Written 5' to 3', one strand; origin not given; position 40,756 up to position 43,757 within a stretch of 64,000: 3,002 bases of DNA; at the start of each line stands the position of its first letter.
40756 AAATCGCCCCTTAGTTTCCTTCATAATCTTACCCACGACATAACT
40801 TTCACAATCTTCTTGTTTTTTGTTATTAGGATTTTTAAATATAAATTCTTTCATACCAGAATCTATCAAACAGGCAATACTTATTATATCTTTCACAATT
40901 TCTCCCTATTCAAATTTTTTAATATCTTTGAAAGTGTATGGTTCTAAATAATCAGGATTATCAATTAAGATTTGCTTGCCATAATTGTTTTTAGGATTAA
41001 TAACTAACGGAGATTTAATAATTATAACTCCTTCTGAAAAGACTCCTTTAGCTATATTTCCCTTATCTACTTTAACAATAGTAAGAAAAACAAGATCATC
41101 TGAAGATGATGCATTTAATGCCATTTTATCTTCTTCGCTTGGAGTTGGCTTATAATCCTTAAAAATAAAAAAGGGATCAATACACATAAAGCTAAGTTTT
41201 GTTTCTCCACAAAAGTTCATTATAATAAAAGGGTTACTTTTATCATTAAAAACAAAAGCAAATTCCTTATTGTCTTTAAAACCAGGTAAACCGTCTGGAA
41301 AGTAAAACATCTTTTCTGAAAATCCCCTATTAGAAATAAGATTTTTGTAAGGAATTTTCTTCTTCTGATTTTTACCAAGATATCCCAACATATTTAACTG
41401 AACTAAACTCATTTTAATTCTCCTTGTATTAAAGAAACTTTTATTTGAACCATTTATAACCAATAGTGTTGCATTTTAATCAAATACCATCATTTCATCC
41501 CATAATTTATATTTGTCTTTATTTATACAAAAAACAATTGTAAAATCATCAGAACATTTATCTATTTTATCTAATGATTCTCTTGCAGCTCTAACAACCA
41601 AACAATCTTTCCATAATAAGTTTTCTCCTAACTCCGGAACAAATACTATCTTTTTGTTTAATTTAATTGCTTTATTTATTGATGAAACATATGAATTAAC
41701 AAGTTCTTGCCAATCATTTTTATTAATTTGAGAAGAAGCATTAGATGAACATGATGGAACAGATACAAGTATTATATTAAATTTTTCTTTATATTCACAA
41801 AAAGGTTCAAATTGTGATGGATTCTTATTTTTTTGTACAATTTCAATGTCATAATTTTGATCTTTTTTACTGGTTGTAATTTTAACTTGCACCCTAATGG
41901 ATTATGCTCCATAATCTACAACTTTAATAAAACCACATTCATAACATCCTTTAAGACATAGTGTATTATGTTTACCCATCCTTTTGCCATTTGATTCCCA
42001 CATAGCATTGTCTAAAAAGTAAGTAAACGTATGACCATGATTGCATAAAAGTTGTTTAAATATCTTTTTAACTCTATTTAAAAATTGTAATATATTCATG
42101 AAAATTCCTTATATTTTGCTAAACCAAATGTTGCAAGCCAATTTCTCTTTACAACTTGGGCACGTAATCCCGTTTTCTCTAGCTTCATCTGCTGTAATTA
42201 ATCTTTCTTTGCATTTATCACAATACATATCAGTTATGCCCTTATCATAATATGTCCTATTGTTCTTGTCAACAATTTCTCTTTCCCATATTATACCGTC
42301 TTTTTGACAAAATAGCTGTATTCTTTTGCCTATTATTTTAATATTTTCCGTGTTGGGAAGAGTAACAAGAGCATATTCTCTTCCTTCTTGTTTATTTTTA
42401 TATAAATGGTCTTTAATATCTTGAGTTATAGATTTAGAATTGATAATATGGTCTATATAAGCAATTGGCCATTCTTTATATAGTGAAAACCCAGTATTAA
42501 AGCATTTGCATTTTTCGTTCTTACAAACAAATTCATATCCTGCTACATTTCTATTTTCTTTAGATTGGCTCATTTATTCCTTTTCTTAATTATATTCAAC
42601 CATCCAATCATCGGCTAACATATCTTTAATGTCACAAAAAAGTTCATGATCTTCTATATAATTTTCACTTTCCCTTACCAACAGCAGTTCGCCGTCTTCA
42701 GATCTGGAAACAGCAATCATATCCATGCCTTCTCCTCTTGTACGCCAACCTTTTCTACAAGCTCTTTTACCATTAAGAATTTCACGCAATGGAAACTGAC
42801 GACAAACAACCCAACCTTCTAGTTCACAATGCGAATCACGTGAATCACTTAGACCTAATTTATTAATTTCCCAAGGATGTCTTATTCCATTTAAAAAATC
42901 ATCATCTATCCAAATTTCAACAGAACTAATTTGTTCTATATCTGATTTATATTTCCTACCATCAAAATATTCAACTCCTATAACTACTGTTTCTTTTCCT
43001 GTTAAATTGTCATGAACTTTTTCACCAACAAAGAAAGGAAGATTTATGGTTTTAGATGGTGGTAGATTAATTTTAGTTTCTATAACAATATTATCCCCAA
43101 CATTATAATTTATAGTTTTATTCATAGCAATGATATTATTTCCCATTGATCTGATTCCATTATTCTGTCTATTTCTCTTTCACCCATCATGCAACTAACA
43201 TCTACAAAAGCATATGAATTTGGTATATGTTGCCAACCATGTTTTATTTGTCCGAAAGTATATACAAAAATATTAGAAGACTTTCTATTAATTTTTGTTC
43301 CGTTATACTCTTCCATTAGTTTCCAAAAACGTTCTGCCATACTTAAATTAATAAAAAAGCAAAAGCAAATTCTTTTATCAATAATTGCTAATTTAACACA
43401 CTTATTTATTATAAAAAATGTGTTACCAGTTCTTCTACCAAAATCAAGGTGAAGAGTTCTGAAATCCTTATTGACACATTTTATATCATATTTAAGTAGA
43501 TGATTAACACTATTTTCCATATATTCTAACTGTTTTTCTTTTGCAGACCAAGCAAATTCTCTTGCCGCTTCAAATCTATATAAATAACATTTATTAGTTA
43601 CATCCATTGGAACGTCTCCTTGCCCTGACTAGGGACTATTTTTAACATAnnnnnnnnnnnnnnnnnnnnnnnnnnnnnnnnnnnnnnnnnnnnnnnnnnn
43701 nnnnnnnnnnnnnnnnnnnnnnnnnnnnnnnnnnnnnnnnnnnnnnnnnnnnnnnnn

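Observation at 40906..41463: FliW homolog (flagellin chaperone / CsrA antagonist) encoded among phage-like small genes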

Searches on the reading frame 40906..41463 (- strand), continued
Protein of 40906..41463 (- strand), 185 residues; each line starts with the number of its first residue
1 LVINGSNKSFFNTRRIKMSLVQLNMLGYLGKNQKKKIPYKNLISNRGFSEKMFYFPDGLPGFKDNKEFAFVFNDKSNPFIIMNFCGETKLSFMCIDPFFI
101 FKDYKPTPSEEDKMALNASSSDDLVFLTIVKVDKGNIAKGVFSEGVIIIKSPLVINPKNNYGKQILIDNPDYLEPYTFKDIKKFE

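Call 50: predict_structure(alignment_id=A2)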
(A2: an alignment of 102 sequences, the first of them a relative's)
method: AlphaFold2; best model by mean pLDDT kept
length: 168 residues; sequences in the alignment: 102
mean_pLDDT: 86.4   pTM: 0.82
mean pLDDT of the five models: 86.4, 85.4, 84.6, 84.5, 82.5
residues with pLDDT >= 90: 84; 70-90: 66; 50-70: 16; < 50: 2
segments of 3 or more residues with pLDDT < 50: none
pLDDT, mean of each block of 10 residues (from residue 1): 61 67 79 91 96 86 92 92 86 96 92 90 87 95 96 89 74
secondary structure, 60 per line:
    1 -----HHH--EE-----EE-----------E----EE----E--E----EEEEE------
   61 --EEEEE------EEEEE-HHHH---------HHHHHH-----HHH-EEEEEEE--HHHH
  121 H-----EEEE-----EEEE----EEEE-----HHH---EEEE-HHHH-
elements in order: E50-54 E63-67 E74-78 H80-83 H93-98 E108-114 H117-121 E127-130 E136-139 E144-147 E159-162 H164-167

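Call 57: fold_search(model_id=the predicted structure, library=pdb)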
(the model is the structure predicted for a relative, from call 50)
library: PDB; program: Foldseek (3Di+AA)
matches with E <= 10: 442; with E <= 0.001: 6
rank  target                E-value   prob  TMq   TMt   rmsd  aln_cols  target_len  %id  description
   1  2aj7_A                1.4e-09  1.00  0.64  0.68   9.2       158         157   21  Crystal structure of a putative contractile protein (bh3618) from bacillus halodurans at 1.67 A resolution (released 2005-11-15)
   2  2aj7_B                3.1e-09  1.00  0.62  0.70   9.2       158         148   23  Crystal structure of a putative contractile protein (bh3618) from bacillus halodurans at 1.67 A resolution (released 2005-11-15)
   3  5dmd_A                7.3e-09  1.00  0.64  0.74   2.5       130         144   25  Crystal structure of the flagellar assembly factor FliW (released 2016-09-07)
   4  5dmd_B                9.7e-09  1.00  0.64  0.76   2.0       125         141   26  Crystal structure of the flagellar assembly factor FliW (released 2016-09-07)
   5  5jak                  1.0e-08  1.00  0.62  0.74   2.7       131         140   25  Crystal structure of the flagellar assembly factor FliW (released 2016-08-24)
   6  5dmb_A                1.7e-08  1.00  0.66  0.78   1.8       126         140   25  Crystal structure of a translational regulator bound to a flagellar assembly factor (released 2016-08-24)
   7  6pkd_B                1.2e-01  0.30  0.23  0.16  13.5       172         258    6  Myocilin OLF mutant N428D/D478H (released 2019-09-11)
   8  6ou3                  1.9e-01  0.25  0.23  0.17  13.6       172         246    6  Crystal Structure of the D478S Variant of the Myocilin Olfactomedin Domain (released 2019-07-03)
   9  5ftt_D                1.9e-01  0.13  0.21  0.15  14.7       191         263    9  Octameric complex of Latrophilin 3 (Lec, Olf) , Unc5D (Ig, Ig2, TSP1) and FLRT2 (LRR) (released 2016-05-04)
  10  6pke_A                2.1e-01  0.23  0.23  0.17  13.7       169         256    6  Myocilin OLF mutant N428E/D478S (released 2019-09-11)
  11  6ou0                  2.3e-01  0.21  0.23  0.17  13.8       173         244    6  Crystal Structure of the D380A/D478S Variant of the Myocilin Olfactomedin Domain (released 2019-07-03)
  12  9drw_C                2.6e-01  0.18  0.22  0.16  13.1       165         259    6  Myocilin OLF mutant A427T (released 2025-09-03)
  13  8wa1_K                3.1e-01  0.23  0.29  0.25  11.5       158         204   13  The cryo-EM structure of the Nicotiana tabacum PEP-PAP-TEC2 (released 2024-03-13)
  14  6pkf                  3.4e-01  0.16  0.21  0.15  13.6       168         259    6  Myocilin OLF mutant N428E/D478K (released 2019-09-11)
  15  5ftt_H                3.4e-01  0.10  0.19  0.13  15.2       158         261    9  Octameric complex of Latrophilin 3 (Lec, Olf) , Unc5D (Ig, Ig2, TSP1) and FLRT2 (LRR) (released 2016-05-04)
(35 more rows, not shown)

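Call 58: fold_search(model_id=the predicted structure, library=viral)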
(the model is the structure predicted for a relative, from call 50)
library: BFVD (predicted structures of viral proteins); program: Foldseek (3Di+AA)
matches with E <= 10: 403; with E <= 0.001: 0
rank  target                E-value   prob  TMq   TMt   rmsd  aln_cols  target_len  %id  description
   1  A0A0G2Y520            6.4e-02  0.15  0.17  0.07  18.1       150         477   13  PutativeBTB/POZ domain-containing protein [Acanthamoeba polyphaga mimivirus]
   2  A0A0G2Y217            2.3e-01  0.05  0.15  0.07  13.8       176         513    8  BTB/POZ domain-containing protein [Acanthamoeba polyphaga mimivirus Kroon]
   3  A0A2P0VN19            3.0e-01  0.13  0.20  0.05  12.4       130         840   10  WD40 repeat-containing protein [Tetraselmis virus 1]
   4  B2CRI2                3.6e-01  0.05  0.16  0.19  20.5       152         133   15  Uncharacterized protein [Betalipothrixvirus uzonense]
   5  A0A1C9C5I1            4.8e-01  0.06  0.16  0.11  20.1       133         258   16  Proliferating cell nuclear antigen [Heterosigma akashiwo virus 01]
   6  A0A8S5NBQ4            6.0e-01  0.13  0.20  0.11  12.9       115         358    7  Uncharacterized protein [Siphoviridae sp. ctQ0C17]
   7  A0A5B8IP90            6.4e-01  0.06  0.16  0.06  10.2       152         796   12  Uncharacterized protein [Mimiviridae sp. ChoanoV1]
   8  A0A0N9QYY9            6.8e-01  0.09  0.16  0.21  12.5       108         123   12  Uncharacterized protein [Chrysochromulina ericina virus CeV-01B]
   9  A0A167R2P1            7.1e-01  0.06  0.18  0.08  14.8       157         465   11  Putative BTB/POZ domain-containing protein [Powai lake megavirus]
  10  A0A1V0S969            7.6e-01  0.02  0.13  0.10  19.3       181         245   11  Uncharacterized protein [Catovirus CTV1]
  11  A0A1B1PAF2            8.0e-01  0.18  0.16  0.35   4.3        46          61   13  Uncharacterized protein [Bacillus phage Aurora]
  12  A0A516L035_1          8.0e-01  0.04  0.17  0.06  15.0       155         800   11  (no name in the UniProt tables at hand)
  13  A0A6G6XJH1            8.0e-01  0.03  0.12  0.11  18.8       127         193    9  (no name in the UniProt tables at hand)
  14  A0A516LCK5            8.5e-01  0.08  0.19  0.05  15.2       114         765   14  (no name in the UniProt tables at hand)
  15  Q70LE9                8.5e-01  0.05  0.15  0.13  12.1       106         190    9  Uncharacterized protein ORF190 [Acidianus filamentous virus 1 (isolate United States/Yellowstone)]
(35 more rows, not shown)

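Call 60: find_related_loci(query=A1, collection=genome_contigs, flank=10000)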
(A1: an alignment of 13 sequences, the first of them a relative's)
Query A1 (168 aa) in genome_contigs; peptide patterns used: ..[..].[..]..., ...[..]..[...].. (x = any residue, [..] = any of these).
103 stretches matched a pattern, but none encodes a relative of the query by tblastn (E <= 1e-3).

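Call 61: find_related_loci(query=A1, collection=metagenome_contigs, flank=10000)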
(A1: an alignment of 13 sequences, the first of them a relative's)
Query A1 (168 aa) in metagenome_contigs; peptide patterns used: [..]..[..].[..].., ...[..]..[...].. (x = any residue, [..] = any of these).
599 stretches matched a pattern (row limit reached: there are more); 9 encode a relative of the query (tblastn E <= 1e-3); 9 distinct loci.
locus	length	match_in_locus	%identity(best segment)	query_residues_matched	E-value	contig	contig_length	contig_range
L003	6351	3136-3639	93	1-168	3e-101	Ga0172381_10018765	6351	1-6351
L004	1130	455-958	83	1-168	5e-101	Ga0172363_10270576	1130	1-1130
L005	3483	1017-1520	83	1-168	1e-93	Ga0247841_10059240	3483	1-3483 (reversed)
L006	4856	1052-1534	84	1-161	2e-91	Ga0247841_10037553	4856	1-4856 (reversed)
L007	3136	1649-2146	69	3-168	2e-78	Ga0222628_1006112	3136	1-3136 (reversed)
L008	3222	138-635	69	3-168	3e-76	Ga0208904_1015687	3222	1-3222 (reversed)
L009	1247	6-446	74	21-167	6e-80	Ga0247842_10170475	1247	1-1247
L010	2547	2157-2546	86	1-130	1e-74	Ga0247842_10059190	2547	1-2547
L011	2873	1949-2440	65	5-168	8e-70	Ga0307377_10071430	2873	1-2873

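Call 72: get_annotated_region(hit=H2, flank=6000)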
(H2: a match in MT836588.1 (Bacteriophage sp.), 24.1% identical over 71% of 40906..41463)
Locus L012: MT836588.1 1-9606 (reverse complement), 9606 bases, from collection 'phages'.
description: UNVERIFIED: Bacteriophage sp. clone scaffold_2559 genomic sequence.
organism: Bacteriophage sp. (NCBI taxid 38018)
taxonomy: Viruses
host: -; source: human fecal samples; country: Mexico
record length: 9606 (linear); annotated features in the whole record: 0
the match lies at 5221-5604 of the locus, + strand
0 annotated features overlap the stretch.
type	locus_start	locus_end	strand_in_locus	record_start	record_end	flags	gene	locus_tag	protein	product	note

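Call 73: get_annotated_region(hit=H1, flank=7000)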
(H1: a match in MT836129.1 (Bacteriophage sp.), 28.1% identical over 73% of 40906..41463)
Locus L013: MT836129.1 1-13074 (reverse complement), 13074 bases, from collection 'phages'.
description: UNVERIFIED: Bacteriophage sp. clone scaffold_1477 genomic sequence.
organism: Bacteriophage sp. (NCBI taxid 38018)
taxonomy: Viruses
host: -; source: human fecal samples; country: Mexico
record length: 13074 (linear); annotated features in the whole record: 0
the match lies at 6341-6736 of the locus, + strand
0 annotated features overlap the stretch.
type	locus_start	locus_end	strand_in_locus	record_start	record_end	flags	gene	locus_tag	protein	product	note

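Call 79: find_homologous_proteins(query=A4, max_evalue=0.001)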
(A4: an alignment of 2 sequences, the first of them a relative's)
Query A4 (2 sequences) (161 aa, profile of the alignment): 4 proteins with E <= 0.001 among 238 candidates.
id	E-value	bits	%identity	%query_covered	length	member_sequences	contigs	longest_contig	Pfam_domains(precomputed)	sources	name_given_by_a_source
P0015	5.4e-90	317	43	99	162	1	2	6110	PF02623.22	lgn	-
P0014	3.9e-88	311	100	100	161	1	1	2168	PF02623.22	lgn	-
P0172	1.3e-6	46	33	47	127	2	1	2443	PF02623.22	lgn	-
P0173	5.8e-5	41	34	47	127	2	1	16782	PF02623.22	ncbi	-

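Call 80: find_encoding_contigs(protein=P0015, flank=6000, max_places=3)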
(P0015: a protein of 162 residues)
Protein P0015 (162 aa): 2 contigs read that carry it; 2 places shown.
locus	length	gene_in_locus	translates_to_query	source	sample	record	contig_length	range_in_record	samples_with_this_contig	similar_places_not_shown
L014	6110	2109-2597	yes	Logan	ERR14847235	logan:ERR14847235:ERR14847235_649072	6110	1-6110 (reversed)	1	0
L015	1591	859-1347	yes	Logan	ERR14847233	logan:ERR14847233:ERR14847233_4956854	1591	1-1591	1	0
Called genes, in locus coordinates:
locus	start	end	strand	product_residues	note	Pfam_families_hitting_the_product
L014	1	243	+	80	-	?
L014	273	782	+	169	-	-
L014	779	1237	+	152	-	-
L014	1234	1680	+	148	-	-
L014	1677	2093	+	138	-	-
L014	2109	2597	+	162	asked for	PF02623:FliW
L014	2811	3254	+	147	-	-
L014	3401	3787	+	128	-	-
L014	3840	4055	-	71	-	-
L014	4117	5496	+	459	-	PF00004:AAA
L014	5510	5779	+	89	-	-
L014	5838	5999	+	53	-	-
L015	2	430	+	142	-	?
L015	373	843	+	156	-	-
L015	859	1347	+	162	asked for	PF02623:FliW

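Call 81: find_encoding_contigs(protein=P0014, flank=3000, max_places=2)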
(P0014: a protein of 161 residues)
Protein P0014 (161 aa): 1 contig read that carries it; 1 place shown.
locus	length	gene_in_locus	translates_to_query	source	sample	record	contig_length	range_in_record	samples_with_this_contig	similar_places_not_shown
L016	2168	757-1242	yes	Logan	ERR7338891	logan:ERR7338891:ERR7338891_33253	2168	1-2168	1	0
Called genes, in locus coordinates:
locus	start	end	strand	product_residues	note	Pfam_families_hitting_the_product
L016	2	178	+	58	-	?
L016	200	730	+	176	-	-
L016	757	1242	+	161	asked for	PF02623:FliW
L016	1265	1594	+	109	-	-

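Call 102: list_cluster_members(proteins=[P0018, P0032, P0036, P0042, P0027, P0031, P0035, P0037, P0038, P0039])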
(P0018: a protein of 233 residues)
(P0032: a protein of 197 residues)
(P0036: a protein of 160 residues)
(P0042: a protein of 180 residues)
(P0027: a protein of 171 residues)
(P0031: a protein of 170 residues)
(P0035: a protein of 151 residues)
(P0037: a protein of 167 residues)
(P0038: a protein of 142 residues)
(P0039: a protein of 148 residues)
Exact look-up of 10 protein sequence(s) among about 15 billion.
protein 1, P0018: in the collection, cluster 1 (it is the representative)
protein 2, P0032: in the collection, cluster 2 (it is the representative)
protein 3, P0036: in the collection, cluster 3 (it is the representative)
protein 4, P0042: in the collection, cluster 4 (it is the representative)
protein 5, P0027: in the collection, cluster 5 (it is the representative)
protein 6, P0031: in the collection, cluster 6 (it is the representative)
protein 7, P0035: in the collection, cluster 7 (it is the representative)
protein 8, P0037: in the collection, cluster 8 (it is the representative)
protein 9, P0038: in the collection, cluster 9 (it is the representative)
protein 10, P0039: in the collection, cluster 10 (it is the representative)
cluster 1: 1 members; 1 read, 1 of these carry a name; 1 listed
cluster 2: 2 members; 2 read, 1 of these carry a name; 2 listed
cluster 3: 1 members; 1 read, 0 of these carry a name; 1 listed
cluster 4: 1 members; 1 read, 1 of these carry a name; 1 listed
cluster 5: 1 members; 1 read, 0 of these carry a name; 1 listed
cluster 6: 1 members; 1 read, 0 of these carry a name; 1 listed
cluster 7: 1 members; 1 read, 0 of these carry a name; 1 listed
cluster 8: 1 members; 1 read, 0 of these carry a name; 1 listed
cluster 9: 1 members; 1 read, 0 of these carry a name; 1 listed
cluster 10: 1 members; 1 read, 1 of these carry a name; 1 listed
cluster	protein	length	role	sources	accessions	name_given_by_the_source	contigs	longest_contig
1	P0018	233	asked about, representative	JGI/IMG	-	flagellar assembly factor FliW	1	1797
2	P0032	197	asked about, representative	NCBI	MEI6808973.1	MAG: flagellar assembly protein FliW [bacterium]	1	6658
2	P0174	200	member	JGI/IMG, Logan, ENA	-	-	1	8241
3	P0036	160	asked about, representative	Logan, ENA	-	-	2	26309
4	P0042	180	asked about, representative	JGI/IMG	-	flagellar assembly factor FliW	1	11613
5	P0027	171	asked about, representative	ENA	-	-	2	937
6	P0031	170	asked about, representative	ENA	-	-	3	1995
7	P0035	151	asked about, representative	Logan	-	-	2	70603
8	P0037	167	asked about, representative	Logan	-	-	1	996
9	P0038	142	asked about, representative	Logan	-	-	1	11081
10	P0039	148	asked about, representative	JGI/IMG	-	flagellar assembly factor FliW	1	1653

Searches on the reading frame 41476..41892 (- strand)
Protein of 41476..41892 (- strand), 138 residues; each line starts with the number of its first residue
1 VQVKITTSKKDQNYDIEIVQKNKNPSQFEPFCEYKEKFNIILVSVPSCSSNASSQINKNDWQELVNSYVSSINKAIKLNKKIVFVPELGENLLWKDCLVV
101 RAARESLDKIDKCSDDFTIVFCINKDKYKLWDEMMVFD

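Call 12: search_protein_families(library=pfam, proteins=[window:41476-41892:-], max_evalue=0.01)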
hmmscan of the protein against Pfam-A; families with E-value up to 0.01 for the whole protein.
window:41476-41892:- (138 aa): 0 families

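Call 49: search_protein_families(library=phrogs, proteins=[window:41476-41892:-], max_evalue=0.001)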
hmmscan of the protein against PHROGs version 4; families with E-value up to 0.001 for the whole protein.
window:41476-41892:- (138 aa): 0 families

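Call 78: search_solved_structures(query=window:41476-41892:-, max_evalue=5)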
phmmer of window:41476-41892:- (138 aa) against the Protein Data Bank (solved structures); distinct sequences matched with E-value up to 5: 1.
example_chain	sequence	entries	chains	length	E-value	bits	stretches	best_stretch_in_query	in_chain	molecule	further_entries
3p1v_A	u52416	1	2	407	0.028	17.7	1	26-68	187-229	Metallo-endopeptidase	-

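Call 93: search_solved_structures(query=A5, max_evalue=10)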
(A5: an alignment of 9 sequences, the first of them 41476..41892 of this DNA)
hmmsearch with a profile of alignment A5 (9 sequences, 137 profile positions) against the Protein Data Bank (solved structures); distinct sequences matched with E-value up to 10: 2.
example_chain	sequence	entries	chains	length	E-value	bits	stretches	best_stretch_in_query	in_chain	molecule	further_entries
3p1v_A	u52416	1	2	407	0.36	14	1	26-64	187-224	Metallo-endopeptidase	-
2dx6_A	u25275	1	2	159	1.6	11.9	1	66-120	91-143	Hypothetical protein TTHA0132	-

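Call 94: find_related_loci(query=A5, collection=viral_contigs, flank=10000)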
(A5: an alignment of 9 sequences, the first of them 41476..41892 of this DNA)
Query A5 (138 aa) in viral_contigs; peptide patterns used: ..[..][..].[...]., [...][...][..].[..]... (x = any residue, [..] = any of these).
164 stretches matched a pattern, but none encodes a relative of the query by tblastn (E <= 1e-3).

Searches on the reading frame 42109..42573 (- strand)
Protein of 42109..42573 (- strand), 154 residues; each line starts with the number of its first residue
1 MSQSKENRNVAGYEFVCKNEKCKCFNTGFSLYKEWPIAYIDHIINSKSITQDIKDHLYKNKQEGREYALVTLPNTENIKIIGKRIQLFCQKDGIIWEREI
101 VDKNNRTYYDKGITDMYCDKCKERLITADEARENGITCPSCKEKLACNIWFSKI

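Call 12: search_protein_families(library=pfam, proteins=[window:42109-42573:-], max_evalue=0.01)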
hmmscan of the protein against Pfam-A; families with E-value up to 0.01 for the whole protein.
window:42109-42573:- (154 aa): 0 families

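Call 49: search_protein_families(library=phrogs, proteins=[window:42109-42573:-], max_evalue=0.001)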
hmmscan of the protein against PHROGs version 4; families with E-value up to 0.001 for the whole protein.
window:42109-42573:- (154 aa): 0 families

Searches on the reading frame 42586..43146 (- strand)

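Call 12: search_protein_families(library=pfam, proteins=[window:42586-43146:-], max_evalue=0.01)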
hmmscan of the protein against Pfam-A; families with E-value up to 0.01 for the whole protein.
window:42586-43146:- (186 aa): 1 family
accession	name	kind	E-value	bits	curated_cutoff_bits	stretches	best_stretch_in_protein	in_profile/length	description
PF11195.14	Tad2-like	-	0.00023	22.1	25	1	121-183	8-72/73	Thoeris anti-defense 2-like domain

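Call 49: search_protein_families(library=phrogs, proteins=[window:42586-43146:-], max_evalue=0.001)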
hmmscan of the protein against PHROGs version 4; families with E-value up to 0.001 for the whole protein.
window:42586-43146:- (186 aa): 0 families

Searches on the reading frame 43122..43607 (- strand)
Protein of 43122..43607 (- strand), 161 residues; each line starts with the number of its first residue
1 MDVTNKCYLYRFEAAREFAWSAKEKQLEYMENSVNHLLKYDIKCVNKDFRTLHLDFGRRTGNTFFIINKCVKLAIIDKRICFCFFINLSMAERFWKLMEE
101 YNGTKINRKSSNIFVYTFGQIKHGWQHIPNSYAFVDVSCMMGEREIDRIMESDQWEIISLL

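Call 12: search_protein_families(library=pfam, proteins=[window:43122-43607:-], max_evalue=0.01)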
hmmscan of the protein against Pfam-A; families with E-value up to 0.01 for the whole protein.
window:43122-43607:- (161 aa): 0 families

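Call 49: search_protein_families(library=phrogs, proteins=[window:43122-43607:-], max_evalue=0.001)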
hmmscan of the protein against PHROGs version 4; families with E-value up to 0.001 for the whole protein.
window:43122-43607:- (161 aa): 1 family
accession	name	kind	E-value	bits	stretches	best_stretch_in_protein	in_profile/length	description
phrog_2586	-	unknown function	0.00024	22.2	1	34-70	27-64/166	-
